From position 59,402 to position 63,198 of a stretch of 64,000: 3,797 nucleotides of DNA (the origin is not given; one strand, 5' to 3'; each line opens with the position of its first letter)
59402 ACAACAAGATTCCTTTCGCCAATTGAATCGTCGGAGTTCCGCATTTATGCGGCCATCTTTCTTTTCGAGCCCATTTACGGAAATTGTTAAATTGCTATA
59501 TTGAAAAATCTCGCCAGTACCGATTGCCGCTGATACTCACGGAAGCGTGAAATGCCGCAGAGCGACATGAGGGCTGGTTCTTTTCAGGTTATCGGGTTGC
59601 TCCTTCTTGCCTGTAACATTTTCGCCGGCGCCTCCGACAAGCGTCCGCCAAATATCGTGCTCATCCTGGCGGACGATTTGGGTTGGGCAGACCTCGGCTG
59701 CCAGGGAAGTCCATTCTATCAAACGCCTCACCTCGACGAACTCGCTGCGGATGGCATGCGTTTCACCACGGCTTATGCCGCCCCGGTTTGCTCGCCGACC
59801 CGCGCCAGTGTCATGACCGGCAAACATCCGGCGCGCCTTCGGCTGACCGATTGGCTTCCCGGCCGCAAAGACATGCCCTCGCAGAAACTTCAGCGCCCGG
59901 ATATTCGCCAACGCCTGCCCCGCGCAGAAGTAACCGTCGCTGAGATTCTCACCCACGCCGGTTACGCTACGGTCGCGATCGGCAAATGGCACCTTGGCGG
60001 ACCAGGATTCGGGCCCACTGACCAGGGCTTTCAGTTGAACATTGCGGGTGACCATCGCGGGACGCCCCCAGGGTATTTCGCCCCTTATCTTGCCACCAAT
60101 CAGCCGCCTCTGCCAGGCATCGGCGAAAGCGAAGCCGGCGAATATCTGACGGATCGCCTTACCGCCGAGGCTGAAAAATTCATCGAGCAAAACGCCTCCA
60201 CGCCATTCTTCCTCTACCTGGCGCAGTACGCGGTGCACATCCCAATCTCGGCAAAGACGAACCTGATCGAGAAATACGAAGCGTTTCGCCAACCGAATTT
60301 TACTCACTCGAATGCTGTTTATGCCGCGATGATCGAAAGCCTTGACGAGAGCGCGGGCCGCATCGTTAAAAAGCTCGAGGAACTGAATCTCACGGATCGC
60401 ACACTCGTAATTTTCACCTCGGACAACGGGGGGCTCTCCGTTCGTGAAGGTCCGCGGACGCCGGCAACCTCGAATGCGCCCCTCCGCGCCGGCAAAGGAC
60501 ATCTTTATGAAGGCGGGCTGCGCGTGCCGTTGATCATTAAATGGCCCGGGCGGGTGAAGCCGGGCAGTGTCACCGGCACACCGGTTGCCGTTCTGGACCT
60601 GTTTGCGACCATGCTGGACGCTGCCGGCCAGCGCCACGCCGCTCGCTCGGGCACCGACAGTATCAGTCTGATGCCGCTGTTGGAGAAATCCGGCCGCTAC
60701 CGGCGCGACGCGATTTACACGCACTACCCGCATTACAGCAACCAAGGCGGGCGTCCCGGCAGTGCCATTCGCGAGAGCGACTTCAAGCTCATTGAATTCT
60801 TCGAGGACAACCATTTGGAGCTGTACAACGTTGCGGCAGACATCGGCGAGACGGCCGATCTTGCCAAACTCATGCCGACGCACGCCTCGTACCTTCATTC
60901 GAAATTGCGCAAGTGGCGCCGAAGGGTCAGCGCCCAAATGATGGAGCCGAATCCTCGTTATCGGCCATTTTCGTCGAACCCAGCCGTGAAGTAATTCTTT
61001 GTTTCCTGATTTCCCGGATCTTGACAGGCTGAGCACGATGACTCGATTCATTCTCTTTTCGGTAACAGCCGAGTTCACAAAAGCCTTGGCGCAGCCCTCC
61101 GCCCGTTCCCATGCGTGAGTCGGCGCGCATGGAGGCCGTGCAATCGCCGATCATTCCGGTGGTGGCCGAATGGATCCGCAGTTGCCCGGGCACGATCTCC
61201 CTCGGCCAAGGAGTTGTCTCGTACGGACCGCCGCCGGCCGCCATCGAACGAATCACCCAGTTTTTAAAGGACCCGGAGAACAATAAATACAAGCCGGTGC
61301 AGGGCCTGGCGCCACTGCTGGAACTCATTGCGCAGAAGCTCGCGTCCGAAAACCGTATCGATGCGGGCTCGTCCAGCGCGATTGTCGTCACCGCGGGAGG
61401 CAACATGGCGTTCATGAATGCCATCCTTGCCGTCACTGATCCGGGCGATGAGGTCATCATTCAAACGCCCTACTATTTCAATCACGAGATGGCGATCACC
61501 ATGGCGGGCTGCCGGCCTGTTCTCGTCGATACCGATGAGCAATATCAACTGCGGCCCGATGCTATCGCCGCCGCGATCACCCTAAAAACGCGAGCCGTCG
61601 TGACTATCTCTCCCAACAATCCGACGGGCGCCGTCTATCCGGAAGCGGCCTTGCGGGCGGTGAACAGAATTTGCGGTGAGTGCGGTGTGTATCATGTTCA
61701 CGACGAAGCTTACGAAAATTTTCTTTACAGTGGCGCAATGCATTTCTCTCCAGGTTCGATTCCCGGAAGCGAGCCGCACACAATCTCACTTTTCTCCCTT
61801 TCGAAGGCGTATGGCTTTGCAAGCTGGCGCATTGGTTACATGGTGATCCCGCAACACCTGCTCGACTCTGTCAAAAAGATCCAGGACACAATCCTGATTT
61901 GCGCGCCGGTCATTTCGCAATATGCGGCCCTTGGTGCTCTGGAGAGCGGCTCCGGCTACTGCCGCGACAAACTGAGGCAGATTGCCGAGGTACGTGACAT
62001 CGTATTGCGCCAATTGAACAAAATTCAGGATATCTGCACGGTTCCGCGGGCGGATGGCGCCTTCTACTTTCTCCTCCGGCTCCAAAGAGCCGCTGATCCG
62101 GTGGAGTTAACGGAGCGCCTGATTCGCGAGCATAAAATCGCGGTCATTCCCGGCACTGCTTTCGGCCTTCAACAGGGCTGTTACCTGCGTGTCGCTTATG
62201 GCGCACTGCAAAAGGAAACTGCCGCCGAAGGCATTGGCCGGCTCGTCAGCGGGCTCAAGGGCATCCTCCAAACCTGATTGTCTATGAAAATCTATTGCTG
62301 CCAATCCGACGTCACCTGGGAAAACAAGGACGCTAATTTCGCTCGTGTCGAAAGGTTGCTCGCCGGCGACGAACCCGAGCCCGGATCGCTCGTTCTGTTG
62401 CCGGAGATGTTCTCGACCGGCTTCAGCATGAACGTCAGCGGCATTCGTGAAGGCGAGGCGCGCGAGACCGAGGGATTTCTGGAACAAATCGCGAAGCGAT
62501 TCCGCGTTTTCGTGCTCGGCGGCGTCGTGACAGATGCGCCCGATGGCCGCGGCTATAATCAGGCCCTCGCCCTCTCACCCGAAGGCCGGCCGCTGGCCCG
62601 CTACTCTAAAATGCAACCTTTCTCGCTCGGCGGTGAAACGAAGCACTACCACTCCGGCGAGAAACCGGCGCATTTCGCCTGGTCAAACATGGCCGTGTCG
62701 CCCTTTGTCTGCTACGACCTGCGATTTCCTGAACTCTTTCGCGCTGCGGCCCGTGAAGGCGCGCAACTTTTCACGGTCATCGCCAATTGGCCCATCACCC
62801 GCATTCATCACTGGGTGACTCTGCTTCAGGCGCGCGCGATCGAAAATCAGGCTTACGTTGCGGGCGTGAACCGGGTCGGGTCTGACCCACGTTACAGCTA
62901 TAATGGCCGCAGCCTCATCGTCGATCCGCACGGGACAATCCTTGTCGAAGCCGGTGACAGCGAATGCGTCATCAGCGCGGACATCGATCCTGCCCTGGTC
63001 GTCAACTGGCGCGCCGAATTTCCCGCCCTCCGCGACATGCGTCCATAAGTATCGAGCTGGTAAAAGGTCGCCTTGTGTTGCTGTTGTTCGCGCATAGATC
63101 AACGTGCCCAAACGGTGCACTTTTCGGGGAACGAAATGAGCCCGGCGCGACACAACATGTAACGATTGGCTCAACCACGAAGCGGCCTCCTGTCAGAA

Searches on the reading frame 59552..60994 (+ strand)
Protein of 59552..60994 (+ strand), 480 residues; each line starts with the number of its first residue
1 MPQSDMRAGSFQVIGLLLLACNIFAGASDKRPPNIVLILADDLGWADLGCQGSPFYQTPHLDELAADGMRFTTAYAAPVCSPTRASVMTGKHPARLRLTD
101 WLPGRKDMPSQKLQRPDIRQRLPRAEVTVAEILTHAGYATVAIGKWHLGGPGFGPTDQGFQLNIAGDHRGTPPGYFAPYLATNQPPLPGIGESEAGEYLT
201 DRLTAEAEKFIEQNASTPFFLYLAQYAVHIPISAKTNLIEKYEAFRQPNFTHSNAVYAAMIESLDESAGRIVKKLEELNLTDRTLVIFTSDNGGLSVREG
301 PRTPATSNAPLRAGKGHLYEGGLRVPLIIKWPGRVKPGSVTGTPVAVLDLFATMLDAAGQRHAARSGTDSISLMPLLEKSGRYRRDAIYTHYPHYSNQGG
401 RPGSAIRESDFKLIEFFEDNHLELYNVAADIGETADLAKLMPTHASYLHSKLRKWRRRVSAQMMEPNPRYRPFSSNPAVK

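Call 15: search_protein_families(library=pfam, proteins=[window:59552-60994:+], max_evalue=0.01)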
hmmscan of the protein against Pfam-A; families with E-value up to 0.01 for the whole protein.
window:59552-60994:+ (480 aa): 3 families
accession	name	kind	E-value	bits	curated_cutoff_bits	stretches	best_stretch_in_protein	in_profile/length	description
PF00884.28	Sulfatase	-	2.4e-58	198.3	25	1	33-359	1-300/301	Sulfatase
PF16347.10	SGSH_C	-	1.4e-17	64.7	29.3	1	315-439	8-133/154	N-sulphoglucosamine sulphohydrolase, C-terminal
PF01663.27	Phosphodiest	-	7.1e-10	39.4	23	1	56-330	18-253/342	Type I phosphodiesterase / nucleotide pyrophosphatase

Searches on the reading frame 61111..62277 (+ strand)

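Call 15: search_protein_families(library=pfam, proteins=[window:61111-62277:+], max_evalue=0.01)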
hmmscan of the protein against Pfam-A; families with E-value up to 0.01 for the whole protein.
window:61111-62277:+ (388 aa): 6 families
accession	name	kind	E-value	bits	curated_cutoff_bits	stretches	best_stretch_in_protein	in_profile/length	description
PF00155.27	Aminotran_1_2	-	3.1e-55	188.2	19.7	1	29-377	4-360/361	Aminotransferase class I and II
PF01041.23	DegT_DnrJ_EryC1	-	3.5e-10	40.1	19.8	1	87-200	39-147/360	DegT/DnrJ/EryC1/StrS aminotransferase family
PF01212.27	Beta_elim_lyase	-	6.1e-06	26.2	27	1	89-199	48-169/288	Beta-eliminating lyase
PF01053.26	Cys_Met_Meta_PP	-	4.1e-05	22.7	27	1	89-176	68-154/381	Cys/Met metabolism PLP-dependent enzyme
PF00266.25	Aminotran_5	-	0.00048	19.6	21.5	1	43-184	14-164/371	Aminotransferase class-V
PF04864.19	Alliinase_C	-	0.00052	19.5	22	1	112-248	96-210/363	Allinase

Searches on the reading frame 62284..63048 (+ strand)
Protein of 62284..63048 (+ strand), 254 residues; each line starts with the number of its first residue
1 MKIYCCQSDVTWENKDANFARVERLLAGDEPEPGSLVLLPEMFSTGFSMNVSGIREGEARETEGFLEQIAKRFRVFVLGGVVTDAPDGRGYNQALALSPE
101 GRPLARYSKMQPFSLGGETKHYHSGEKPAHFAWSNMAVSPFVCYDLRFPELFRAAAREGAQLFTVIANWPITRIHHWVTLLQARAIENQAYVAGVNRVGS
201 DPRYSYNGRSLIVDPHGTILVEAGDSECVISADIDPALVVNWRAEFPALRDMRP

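Call 53: find_encoding_contigs(protein=window:62284-63048:+, flank=10000, max_places=1)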
Protein window:62284-63048:+ (254 aa): 4 contigs read that carry it; 1 place shown.
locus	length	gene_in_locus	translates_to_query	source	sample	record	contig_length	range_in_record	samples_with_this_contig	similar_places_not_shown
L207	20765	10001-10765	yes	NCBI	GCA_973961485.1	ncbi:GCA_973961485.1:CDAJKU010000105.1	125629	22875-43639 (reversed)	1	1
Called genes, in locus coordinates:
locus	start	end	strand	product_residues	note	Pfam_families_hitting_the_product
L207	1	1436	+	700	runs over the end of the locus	PF13229:Beta_helix (faint), PF18884:TSP3_bac (weak)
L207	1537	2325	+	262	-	PF13489:Methyltransf_23, PF01209:Ubie_methyltran, PF08241:Methyltransf_11, PF08242:Methyltransf_12, PF13649:Methyltransf_25, PF13847:Methyltransf_31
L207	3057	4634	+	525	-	-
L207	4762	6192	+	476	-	PF07394:DUF1501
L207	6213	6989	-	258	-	PF00142:Fer4_NifH (weak), PF01656:CbiA, PF02374:ArsA_ATPase (faint), PF06564:CBP_BcsQ (faint), PF09140:MipZ (weak), PF10609:ParA, PF13614:AAA_31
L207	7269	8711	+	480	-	PF00884:Sulfatase, PF01663:Phosphodiest, PF16347:SGSH_C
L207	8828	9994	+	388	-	PF00155:Aminotran_1_2, PF01041:DegT_DnrJ_EryC1, PF01212:Beta_elim_lyase (weak)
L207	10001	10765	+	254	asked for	PF00795:CN_hydrolase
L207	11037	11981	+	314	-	PF00056:Ldh_1_N, PF02866:Ldh_1_C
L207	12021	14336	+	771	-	PF00027:cNMP_binding, PF00871:Acetate_kinase, PF06130:PTAC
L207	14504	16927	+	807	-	PF00924:MS_channel_2nd, PF21082:MS_channel_3rd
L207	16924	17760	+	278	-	PF18306:LDcluster4, PF03641:Lysine_decarbox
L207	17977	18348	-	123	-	PF04471:Mrr_cat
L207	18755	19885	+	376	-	PF00285:Citrate_synt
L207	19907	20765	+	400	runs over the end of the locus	PF08442:ATP-grasp_2, PF13549:ATP-grasp_5 (faint), PF24948:Citrate_synth_N (weak), PF00549:Ligase_CoA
